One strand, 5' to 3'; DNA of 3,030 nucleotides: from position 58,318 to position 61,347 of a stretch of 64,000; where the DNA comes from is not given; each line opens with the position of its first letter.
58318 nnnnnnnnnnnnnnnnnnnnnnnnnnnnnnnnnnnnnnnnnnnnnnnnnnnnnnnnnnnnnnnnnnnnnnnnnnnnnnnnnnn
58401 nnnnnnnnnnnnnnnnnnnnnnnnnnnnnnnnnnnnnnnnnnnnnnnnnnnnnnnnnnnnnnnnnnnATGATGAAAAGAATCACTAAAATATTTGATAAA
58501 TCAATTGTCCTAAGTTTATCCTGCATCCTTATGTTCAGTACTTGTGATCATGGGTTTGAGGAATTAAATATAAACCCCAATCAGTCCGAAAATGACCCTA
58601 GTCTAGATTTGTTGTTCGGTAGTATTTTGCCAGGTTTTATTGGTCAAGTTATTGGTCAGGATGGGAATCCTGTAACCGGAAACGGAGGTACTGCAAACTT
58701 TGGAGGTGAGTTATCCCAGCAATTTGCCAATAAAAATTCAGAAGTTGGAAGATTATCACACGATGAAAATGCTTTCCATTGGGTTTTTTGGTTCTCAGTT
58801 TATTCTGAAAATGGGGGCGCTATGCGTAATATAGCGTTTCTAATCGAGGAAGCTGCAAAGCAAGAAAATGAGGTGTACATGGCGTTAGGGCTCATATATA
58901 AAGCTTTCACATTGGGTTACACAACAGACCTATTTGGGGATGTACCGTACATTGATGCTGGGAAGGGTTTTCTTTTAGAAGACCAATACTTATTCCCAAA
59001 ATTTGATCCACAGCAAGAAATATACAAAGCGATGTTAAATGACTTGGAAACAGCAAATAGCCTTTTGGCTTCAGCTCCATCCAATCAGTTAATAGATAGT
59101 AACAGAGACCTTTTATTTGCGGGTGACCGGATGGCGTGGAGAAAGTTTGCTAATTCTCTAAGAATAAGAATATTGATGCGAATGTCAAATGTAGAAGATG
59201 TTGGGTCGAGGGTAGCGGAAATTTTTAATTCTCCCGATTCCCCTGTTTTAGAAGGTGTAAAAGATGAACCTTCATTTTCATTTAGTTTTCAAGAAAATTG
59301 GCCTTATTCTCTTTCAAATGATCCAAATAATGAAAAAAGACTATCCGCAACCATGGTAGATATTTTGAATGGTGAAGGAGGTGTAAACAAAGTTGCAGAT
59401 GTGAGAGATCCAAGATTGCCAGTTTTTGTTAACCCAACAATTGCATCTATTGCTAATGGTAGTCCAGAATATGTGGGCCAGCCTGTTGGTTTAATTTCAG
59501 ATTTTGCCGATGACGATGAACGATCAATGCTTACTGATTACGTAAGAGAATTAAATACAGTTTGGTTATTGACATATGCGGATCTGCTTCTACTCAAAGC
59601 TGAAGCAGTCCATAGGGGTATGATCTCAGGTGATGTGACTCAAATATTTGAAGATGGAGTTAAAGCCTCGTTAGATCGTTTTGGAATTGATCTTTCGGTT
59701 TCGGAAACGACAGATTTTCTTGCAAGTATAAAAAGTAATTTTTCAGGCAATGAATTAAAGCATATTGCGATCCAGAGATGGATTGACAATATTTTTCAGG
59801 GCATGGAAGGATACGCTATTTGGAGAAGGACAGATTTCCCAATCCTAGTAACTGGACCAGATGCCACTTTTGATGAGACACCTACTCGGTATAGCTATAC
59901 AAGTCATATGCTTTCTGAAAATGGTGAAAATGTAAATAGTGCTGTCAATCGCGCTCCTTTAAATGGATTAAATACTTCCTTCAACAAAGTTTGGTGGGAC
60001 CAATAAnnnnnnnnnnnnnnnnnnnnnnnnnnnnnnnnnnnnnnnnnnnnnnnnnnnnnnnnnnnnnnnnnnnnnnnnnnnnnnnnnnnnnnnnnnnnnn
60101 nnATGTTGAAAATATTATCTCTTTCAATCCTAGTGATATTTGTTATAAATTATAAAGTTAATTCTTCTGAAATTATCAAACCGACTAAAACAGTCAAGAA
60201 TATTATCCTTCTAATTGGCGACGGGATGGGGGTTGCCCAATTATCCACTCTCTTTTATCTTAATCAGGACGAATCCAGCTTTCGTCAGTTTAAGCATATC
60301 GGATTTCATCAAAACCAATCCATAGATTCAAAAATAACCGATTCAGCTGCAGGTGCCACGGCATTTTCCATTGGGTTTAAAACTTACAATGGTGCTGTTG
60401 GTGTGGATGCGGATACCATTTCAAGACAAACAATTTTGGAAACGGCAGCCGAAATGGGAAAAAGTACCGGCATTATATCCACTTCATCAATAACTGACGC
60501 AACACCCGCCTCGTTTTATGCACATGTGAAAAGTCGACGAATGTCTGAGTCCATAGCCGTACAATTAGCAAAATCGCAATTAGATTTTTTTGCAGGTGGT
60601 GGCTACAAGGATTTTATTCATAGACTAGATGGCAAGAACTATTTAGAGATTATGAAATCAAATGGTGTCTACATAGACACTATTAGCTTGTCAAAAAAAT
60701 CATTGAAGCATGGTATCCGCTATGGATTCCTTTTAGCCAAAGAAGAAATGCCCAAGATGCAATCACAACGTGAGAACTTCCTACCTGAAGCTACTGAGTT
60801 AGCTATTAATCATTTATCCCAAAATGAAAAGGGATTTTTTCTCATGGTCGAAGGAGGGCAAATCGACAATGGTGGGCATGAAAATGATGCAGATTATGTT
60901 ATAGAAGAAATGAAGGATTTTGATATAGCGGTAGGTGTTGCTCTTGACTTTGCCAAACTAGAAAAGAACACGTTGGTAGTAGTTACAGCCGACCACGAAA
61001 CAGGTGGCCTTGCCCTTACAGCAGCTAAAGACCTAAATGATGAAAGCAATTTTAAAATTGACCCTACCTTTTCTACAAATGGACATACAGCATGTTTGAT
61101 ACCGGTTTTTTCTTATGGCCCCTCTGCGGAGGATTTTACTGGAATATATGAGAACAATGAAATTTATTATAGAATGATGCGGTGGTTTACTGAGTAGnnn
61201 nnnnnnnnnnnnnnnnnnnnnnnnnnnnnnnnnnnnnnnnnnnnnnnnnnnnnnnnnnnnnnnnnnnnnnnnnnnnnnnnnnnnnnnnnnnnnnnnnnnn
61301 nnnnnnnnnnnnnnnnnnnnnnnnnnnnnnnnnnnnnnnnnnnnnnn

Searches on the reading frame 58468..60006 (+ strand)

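Call 74: search_protein_families(library=pfam, proteins=[window:58468-60006:+], max_evalue=0.00001)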
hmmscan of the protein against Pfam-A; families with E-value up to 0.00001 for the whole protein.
window:58468-60006:+ (512 aa): 2 families
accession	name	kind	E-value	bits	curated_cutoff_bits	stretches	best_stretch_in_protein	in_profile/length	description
PF12771.13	SusD-like_2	-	5.1e-64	217.1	27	1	76-477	29-414/415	Starch-binding associating with outer membrane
PF12741.13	SusD-like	-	1e-42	147.3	27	2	108-408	83-363/495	Susd and RagB outer membrane lipoprotein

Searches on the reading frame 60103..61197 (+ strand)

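Call 74: search_protein_families(library=pfam, proteins=[window:60103-61197:+], max_evalue=0.00001)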
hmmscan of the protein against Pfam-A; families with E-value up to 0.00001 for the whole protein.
window:60103-61197:+ (364 aa): 2 families
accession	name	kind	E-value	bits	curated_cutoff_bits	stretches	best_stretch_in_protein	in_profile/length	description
PF00245.25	Alk_phosphatase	-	4.7e-78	263.4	24.4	1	32-305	2-322/423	Alkaline phosphatase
PF01676.23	Metalloenzyme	-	1.2e-07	32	24.3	1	228-343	132-226/252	Metalloenzyme superfamily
